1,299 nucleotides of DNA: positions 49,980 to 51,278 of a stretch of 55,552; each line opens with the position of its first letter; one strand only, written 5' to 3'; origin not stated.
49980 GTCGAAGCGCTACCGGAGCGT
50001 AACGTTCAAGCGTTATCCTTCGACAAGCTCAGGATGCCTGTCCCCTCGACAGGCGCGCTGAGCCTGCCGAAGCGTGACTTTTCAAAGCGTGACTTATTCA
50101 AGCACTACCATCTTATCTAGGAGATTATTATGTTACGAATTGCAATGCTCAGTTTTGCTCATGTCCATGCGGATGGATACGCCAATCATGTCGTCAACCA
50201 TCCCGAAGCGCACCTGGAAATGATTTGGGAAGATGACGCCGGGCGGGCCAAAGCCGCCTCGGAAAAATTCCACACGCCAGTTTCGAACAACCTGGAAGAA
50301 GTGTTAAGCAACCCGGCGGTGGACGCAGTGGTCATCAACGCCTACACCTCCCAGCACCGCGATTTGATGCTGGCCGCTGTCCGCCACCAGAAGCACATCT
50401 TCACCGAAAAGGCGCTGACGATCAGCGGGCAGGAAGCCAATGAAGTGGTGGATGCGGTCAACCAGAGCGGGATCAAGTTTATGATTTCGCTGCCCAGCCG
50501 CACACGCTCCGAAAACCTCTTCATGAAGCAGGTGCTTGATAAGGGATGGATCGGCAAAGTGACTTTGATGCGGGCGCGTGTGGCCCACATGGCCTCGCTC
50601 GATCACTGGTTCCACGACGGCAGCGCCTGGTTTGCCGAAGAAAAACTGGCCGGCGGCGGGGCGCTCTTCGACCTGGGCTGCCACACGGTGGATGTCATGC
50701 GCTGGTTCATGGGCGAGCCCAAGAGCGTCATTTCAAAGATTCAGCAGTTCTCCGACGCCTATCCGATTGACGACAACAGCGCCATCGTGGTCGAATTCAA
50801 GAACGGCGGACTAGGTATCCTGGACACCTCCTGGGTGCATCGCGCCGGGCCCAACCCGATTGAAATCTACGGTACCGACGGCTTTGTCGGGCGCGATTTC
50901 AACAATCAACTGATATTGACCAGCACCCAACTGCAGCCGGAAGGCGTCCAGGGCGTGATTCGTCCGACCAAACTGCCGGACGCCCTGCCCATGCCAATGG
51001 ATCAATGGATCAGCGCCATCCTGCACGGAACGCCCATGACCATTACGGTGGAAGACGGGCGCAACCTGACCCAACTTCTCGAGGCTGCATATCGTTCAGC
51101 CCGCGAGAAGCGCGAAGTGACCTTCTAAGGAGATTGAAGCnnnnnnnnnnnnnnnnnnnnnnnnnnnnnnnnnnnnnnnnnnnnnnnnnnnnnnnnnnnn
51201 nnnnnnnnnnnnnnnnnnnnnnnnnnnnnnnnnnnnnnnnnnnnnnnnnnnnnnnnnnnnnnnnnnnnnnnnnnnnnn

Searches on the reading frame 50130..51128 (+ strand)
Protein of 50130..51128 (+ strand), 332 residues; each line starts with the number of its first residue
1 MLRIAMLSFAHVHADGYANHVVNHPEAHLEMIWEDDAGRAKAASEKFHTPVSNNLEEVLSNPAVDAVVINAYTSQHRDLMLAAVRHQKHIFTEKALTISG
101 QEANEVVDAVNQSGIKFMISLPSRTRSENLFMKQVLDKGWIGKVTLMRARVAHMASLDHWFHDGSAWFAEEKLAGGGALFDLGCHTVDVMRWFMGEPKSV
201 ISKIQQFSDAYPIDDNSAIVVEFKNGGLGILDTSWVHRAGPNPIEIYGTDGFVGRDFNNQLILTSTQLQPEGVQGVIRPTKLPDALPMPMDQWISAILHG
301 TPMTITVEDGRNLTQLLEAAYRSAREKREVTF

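Call 10: search_protein_families(library=pfam, proteins=[window:50130-51128:+])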
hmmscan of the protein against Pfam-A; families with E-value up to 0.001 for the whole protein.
window:50130-51128:+ (332 aa): 4 families
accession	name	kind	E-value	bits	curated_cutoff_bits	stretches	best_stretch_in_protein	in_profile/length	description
PF22725.1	GFO_IDH_MocA_C3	-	6.1e-30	104.2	27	1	132-251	4-121/124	GFO/IDH/MocA C-terminal domain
PF02894.22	GFO_IDH_MocA_C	-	3.9e-20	73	22.9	1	133-331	1-217/218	Oxidoreductase family, C-terminal alpha/beta domain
PF01408.29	GFO_IDH_MocA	-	7.3e-19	69.1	24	1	17-119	15-118/120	Oxidoreductase family, NAD-binding Rossmann fold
PF03447.22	NAD_binding_3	-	0.00013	23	24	1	27-118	22-114/116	Homoserine dehydrogenase, NAD binding domain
